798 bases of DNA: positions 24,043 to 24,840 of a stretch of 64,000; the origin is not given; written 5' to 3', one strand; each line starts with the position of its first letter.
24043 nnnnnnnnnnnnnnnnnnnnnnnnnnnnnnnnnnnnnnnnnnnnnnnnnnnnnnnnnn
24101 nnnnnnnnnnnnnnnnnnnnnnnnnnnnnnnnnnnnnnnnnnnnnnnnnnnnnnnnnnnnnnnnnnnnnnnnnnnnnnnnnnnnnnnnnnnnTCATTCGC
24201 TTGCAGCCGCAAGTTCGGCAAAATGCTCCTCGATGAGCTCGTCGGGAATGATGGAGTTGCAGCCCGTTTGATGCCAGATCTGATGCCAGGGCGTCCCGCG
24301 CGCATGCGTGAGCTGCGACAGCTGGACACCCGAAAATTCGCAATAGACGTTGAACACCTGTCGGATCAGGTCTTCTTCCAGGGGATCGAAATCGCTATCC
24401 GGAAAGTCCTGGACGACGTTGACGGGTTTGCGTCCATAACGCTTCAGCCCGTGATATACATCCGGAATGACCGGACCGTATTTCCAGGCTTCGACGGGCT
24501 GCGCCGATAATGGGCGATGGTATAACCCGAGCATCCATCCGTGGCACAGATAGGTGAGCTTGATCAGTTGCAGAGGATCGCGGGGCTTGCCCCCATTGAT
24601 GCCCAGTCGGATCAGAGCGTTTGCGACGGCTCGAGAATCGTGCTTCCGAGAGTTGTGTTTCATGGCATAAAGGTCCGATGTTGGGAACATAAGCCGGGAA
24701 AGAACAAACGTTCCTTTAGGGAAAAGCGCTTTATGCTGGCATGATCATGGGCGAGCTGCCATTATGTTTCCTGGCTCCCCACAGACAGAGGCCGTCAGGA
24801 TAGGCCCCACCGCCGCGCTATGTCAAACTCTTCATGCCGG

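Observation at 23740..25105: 1.2-kb low-GC islet carrying a Panacea-domain gene plus a small membrane protein, bracketed by a duplicated 3' end of the nucleotidase gene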

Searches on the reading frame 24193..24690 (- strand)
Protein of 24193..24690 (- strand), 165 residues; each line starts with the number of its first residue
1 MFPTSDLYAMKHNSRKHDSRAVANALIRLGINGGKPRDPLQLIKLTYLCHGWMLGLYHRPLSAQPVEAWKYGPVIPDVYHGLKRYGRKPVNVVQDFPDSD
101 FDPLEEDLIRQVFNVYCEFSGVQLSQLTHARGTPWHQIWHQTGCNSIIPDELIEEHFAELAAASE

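Call 5: search_protein_families(library=pfam, proteins=[window:24193-24690:-], max_evalue=0.1)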
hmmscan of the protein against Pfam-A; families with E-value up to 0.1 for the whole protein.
window:24193-24690:- (165 aa): 1 family
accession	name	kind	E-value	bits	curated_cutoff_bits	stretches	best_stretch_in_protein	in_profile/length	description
PF13274.11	SocA_Panacea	-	2.7e-16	60.9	25.7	1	42-136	1-113/113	Antitoxin SocA-like, Panacea domain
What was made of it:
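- Checked: Panacea gene: ORF 24193..24690(-) hits PF13274 SocA_Panacea at E=2.7e-16, 60.9 bits against a cutoff of 25.7, over the full model (call 5).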

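Call 7: search_protein_families(library=padloc, proteins=[window:24193-24690:-], max_evalue=1)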
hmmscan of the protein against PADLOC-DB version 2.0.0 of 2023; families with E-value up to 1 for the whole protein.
window:24193-24690:- (165 aa): 0 families

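Call 8: search_protein_families(library=ncbifam, proteins=[window:24193-24690:-], max_evalue=0.1)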
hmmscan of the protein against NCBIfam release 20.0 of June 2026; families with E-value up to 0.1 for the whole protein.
window:24193-24690:- (165 aa): 1 family
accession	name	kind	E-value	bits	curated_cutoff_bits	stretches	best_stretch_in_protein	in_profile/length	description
NF047745.1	SocA_antitoxin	equivalog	8.3e-26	90.7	190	1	17-159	1-157/176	type VI toxin-antitoxin system SocA family antitoxin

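Call 9: search_protein_families(library=phrogs, proteins=[window:24193-24690:-], max_evalue=0.1)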
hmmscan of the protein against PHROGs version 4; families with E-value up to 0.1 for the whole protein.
window:24193-24690:- (165 aa): 2 families
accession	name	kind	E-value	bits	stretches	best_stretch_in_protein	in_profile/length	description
phrog_1281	-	unknown function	1.2e-37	130.5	1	13-161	4-154/195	-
phrog_10390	-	unknown function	2e-25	90.9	1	38-159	166-293/299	-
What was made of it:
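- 24193..24663 (-): panA: stand-alone Panacea-domain antitoxin, 156 aa. The mechanical ORF runs to an upstream ATG at 24690 (165 aa), which is probably not the real start. PF13274 at E=2.7e-16 over the full model (call 5). phrog_1281 at E=1.2e-37 (call 9).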

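Call 11: find_homologous_proteins(query=window:24193-24690:-)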
Query window:24193-24690:- (165 aa): 535 proteins with E <= 0.001 among 561 candidates; the best 120 are listed.
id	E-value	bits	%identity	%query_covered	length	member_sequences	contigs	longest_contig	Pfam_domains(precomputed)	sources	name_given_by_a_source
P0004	3.4e-95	335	93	95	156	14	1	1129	PF13274.12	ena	-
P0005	3.3e-83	296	82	92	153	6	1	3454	PF13274.12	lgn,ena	-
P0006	2.2e-81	290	83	90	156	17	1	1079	PF13274.12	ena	-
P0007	2.8e-81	290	79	97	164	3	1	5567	PF13274.12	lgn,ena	-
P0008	1.1e-80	288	82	90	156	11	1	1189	PF13274.12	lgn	-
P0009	1.7e-79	284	80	92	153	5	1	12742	PF13274.12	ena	-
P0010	3.0e-79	283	78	92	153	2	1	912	PF13274.12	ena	-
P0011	1.8e-78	280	80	92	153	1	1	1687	PF13274.12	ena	-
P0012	9.1e-78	278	78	92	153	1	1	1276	PF13274.12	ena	-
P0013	1.3e-77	278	77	92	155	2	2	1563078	PF13274.12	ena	-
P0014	2.4e-76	274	76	92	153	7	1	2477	PF13274.12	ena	-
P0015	1.9e-69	251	68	92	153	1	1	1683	PF13274.12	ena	-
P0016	5.6e-68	246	66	96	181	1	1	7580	PF13274.12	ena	-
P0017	2.7e-67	244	66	91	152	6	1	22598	PF13274.12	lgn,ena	-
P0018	2.3e-66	241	69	91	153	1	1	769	PF13274.12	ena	-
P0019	2.8e-66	241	70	90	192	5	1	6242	PF13274.12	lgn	-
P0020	7.2e-66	239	67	90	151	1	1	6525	PF13274.12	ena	-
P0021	1.0e-65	239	64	94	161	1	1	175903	PF13274.12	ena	-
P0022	1.4e-65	239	66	92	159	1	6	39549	PF13274.12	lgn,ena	-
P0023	2.3e-65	238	67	89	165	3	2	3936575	PF13274.12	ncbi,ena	-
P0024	7.3e-65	236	66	92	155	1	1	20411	PF13274.12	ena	-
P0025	1.0e-64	236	66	92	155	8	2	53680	PF13274.12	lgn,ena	-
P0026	1.7e-64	235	65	92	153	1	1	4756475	PF13274.12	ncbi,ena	-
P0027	3.7e-64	234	62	90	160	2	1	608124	PF13274.12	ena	-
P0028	3.9e-64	234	66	92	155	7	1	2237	PF13274.12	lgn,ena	-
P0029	1.3e-63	232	66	92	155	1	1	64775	PF13274.12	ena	-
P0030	1.6e-63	232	66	92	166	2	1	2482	PF13274.12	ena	-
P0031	2.1e-63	231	64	92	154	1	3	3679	PF13274.12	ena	-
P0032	2.3e-63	231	64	90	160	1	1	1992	PF13274.12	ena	-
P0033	2.9e-63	231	62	92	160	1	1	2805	PF13274.12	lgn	-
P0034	3.0e-63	231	67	92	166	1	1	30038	PF13274.12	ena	-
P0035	8.5e-63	229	65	90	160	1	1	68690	PF13274.12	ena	-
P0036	1.0e-62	229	62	93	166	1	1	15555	PF13274.12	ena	-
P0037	1.1e-62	229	64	92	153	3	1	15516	PF13274.12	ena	-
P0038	2.1e-62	228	61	98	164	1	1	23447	PF13274.12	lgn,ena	-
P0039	9.4e-62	226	63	93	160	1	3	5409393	PF13274.12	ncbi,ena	-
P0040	1.0e-61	226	65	90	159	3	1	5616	PF13274.12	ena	-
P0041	2.0e-61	225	64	92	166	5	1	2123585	PF13274.12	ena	-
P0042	2.0e-61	225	64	90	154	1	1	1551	PF13274.12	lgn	-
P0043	4.4e-61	224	63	90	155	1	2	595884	PF13274.12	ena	-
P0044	5.4e-61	224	64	92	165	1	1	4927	PF13274.12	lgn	-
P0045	9.0e-61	223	59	93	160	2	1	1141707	PF13274.12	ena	-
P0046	1.3e-60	222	63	95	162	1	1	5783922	PF13274.12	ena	-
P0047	4.4e-60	221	64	92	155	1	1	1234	PF13274.12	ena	-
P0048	4.5e-60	221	61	90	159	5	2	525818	PF13274.12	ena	-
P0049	5.1e-60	220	62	90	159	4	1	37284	PF13274.12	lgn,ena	-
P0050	5.6e-60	220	63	90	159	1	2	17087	PF13274.12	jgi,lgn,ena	-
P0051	6.2e-60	220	62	90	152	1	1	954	PF13274.12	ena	-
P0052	8.4e-60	220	66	90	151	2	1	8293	PF13274.12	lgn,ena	-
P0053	9.4e-60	220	63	92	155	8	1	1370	PF13274.12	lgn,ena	-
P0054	1.1e-59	219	60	90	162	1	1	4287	PF13274.12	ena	-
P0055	2.8e-59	218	60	95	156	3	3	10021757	PF13274.12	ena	-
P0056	4.3e-59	217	62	92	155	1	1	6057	PF13274.12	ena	-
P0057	6.0e-59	217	61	92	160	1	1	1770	PF13274.12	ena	-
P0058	1.3e-58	216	63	90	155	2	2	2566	PF13274.12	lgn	-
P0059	2.0e-58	215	63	89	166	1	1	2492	PF13274.12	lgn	-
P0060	2.9e-58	215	61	90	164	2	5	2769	PF13274.12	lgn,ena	-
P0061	8.5e-58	213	60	92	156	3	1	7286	PF13274.12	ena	-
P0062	1.5e-57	212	63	90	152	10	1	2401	PF13274.12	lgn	-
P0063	1.7e-57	212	65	86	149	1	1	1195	PF13274.12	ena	-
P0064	3.8e-57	211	59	88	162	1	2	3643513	PF13274.12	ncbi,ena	-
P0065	5.0e-57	211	64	83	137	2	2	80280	PF13274.12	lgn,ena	-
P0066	6.7e-57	210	60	91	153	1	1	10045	PF13274.12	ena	-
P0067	4.3e-56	208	58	92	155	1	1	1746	PF13274.12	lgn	-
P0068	5.7e-56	207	58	93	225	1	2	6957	PF13274.12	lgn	-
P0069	7.9e-56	207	60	89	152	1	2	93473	PF13274.12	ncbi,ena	-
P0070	8.6e-56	207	61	90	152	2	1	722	PF13274.12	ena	-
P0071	9.3e-55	203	61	88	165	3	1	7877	PF13274.12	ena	-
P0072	1.1e-54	203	58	93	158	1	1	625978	PF13274.12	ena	-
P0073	2.2e-54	202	58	90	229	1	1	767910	PF13274.12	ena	-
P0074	2.9e-54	202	56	96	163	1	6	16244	PF13274.12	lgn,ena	-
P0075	9.5e-54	200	61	90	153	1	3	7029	PF13274.12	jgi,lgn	-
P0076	2.4e-53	199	61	92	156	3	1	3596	PF13274.12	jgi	-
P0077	4.4e-53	198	58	88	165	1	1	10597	PF13274.12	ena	-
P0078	6.1e-53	197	58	88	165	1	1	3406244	PF13274.12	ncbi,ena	-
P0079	1.5e-52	196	59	88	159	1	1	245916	PF13274.12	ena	-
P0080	1.5e-51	193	59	88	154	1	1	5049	PF13274.12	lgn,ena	-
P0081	1.9e-51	192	59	89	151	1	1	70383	PF13274.12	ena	-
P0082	6.1e-51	191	57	88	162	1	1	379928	PF13274.12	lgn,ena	-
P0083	7.1e-51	191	56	93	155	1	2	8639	PF13274.12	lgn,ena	-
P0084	1.1e-50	190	57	92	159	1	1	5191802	PF13274.12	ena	-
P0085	1.7e-50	189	59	87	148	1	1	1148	PF13274.12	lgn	-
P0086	4.7e-50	188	66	71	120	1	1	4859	PF13274.12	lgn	-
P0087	6.1e-50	188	57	90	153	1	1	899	PF13274.12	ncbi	-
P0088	6.7e-50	187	63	78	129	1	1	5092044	PF13274.12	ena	-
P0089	4.6e-49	185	53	90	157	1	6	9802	PF13274.12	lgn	-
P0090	7.1e-49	184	56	92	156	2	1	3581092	PF13274.12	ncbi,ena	-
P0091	1.8e-48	183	54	91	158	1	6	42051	PF13274.12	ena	-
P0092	1.9e-48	183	57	89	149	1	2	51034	PF13274.12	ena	-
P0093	3.4e-48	182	56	88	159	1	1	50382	PF13274.12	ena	-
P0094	5.8e-48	181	56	88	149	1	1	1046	PF13274.12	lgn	-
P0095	8.6e-48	181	56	87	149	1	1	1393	PF13274.12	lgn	-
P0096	1.8e-47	180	53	91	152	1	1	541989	PF13274.12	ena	-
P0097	3.6e-47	179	63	76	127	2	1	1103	PF13274.12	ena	-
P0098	9.1e-47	177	55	89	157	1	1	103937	PF13274.12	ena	-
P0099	1.8e-46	176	55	90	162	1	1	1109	PF13274.12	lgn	-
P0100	7.7e-46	174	55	90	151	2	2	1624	PF13274.12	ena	-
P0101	8.8e-46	174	53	90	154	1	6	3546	PF13274.12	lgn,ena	-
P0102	2.5e-45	173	51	87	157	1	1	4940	PF13274.12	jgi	-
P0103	3.7e-45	172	53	88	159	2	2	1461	PF13274.12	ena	-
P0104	6.4e-45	171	51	88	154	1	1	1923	PF13274.12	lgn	-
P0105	1.5e-44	170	54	92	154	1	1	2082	PF13274.12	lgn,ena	-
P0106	2.2e-44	169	52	87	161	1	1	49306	PF13274.12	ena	-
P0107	1.8e-43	167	52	88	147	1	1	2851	PF13274.12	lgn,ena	-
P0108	2.9e-43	166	65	67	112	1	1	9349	PF13274.12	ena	-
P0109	5.2e-43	165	56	89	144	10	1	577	PF13274.12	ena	-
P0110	1.3e-42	164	52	86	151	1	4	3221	PF13274.12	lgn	-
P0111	1.9e-42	163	50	88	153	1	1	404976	PF13274.12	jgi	jgi:uncharacterized phage-associated protein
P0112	2.4e-42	163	50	90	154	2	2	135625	PF13274.12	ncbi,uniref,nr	ncbi:SocA family protein [Azospirillum sp. ROY-1-1-2]|uniref:SocA family protein n=2 Tax=Azospirillu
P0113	5.8e-42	162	49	90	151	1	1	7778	PF13274.12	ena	-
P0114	8.2e-42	161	52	89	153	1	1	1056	PF13274.12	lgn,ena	-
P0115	1.1e-41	161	60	75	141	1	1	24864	PF13274.12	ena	-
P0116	3.9e-41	159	53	91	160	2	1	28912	PF13274.12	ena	-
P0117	5.8e-41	158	50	87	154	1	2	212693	PF13274.12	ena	-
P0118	6.0e-41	158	52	87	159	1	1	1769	PF13274.12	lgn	-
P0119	6.6e-41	158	48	90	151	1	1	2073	PF13274.12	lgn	-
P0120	8.2e-41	158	51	90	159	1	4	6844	PF13274.12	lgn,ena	-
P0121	8.4e-41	158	56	77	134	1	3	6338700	PF13274.12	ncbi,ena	-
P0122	8.4e-41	158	48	88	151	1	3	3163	PF13274.12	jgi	jgi:uncharacterized phage-associated protein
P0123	1.3e-40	157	50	88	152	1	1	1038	PF13274.12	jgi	jgi:uncharacterized phage-associated protein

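Call 13: find_encoding_contigs(protein=P0013, flank=6000, max_places=3)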
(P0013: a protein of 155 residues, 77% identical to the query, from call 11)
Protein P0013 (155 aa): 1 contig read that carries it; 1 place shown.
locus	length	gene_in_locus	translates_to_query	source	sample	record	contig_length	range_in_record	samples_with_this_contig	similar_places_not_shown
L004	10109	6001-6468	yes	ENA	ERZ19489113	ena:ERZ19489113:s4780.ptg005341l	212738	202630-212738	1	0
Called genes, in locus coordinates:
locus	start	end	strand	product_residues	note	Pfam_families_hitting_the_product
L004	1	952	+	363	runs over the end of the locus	PF25919:BSH_CusB (faint), PF25954:Beta-barrel_RND_2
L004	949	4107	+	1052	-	PF00873:ACR_tran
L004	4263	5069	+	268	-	PF03372:Exo_endo_phos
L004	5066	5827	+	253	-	PF00378:ECH_1, PF16113:ECH_2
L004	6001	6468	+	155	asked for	PF13274:SocA_Panacea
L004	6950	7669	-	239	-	PF02798:GST_N, PF13417:GST_N_3, PF13409:GST_N_2, PF14497:GST_C_3 (weak), PF00043:GST_C, PF13410:GST_C_2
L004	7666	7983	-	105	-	-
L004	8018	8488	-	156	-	PF02515:CoA_transf_3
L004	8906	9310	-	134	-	PF25954:Beta-barrel_RND_2 (weak), PF25963:Beta-barrel_AAEA, PF25990:Beta-barrel_YknX (weak)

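Call 14: find_encoding_contigs(protein=P0009, flank=6000, max_places=3)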
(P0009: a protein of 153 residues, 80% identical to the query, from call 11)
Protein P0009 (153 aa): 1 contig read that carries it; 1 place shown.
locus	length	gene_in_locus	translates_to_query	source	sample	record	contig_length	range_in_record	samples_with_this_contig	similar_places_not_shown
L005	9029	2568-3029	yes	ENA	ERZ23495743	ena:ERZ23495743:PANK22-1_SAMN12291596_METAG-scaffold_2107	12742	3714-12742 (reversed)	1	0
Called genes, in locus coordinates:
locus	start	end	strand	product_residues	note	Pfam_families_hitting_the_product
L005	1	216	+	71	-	?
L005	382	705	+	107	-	-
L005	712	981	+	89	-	-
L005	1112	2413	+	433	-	PF12796:Ank_2, PF13637:Ank_4, PF12796:Ank_2, PF12796:Ank_2, PF13857:Ank_5, PF12796:Ank_2, PF12796:Ank_2, PF13637:Ank_4, +8 more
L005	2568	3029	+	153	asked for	PF13274:SocA_Panacea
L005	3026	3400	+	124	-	-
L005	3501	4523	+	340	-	-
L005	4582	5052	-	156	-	-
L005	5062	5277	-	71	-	-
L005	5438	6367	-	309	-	PF02668:TauD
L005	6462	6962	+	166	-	PF00364:Biotin_lipoyl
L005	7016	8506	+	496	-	PF00682:HMGL-like, PF02436:PYC_OADA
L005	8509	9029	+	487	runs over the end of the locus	PF00682:HMGL-like, PF02436:PYC_OADA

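Call 36: list_cluster_members(proteins=[P0023, P0026, P0039, P0064, P0069, P0078, P0090, P0112, P0121, P0087])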
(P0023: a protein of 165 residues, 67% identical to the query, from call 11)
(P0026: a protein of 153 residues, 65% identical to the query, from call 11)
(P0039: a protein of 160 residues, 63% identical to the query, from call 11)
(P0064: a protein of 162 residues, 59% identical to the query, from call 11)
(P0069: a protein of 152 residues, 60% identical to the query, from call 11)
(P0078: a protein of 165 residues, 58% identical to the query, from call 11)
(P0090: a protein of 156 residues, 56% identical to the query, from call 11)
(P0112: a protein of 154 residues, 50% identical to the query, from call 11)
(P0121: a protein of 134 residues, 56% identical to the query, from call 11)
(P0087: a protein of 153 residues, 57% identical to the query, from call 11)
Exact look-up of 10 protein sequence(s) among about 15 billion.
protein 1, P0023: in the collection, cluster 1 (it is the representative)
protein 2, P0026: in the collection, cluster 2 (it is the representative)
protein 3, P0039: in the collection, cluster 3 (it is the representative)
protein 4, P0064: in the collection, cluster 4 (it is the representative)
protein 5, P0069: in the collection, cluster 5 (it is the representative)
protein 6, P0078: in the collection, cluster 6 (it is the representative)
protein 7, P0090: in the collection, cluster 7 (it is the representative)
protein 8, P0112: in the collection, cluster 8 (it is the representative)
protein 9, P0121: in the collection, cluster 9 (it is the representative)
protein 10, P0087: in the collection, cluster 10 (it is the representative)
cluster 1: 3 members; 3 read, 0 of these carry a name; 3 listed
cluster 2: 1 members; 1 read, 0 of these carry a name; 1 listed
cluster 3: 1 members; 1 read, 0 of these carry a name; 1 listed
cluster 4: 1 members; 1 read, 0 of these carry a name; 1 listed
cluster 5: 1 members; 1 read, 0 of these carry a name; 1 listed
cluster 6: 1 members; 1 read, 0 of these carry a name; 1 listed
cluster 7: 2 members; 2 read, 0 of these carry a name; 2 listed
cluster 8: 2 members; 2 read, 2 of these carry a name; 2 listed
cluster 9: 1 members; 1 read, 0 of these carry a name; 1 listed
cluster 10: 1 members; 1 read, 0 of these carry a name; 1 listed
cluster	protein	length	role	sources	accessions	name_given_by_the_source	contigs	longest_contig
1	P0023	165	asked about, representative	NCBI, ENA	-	-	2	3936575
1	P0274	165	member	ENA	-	-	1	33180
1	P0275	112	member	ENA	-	-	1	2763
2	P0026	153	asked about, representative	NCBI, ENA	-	-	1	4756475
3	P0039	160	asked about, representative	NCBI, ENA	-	-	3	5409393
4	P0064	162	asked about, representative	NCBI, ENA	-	-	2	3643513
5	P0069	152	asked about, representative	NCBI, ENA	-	-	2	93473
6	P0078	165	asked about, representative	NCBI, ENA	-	-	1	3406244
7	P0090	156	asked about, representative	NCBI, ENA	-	-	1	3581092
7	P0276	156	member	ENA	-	-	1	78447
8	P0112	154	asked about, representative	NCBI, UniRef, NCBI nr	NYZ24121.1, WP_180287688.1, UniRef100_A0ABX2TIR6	SocA family protein [Azospirillum sp. ROY-1-1-2] | SocA family protein n=2 Tax=Azospirillum oleiclasticum TaxID=2735135 ... | type II toxin-antitoxin system antitoxin SocA domain-containing protein [Azospirillum ...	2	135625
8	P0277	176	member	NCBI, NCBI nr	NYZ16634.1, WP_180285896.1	SocA family protein [Azospirillum sp. RWY-5-1] | type II toxin-antitoxin system antitoxin SocA domain-containing protein [Azospirillum ...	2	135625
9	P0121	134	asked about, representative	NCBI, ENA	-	-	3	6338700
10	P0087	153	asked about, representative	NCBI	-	-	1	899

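Call 59: search_solved_structures(query=window:24193-24663:-, max_evalue=0.01)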
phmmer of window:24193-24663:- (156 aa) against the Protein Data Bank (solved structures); distinct sequences matched with E-value up to 0.01: 0.
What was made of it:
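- Tried and rejected: PDB sequence search with PanA: no match (call 59).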
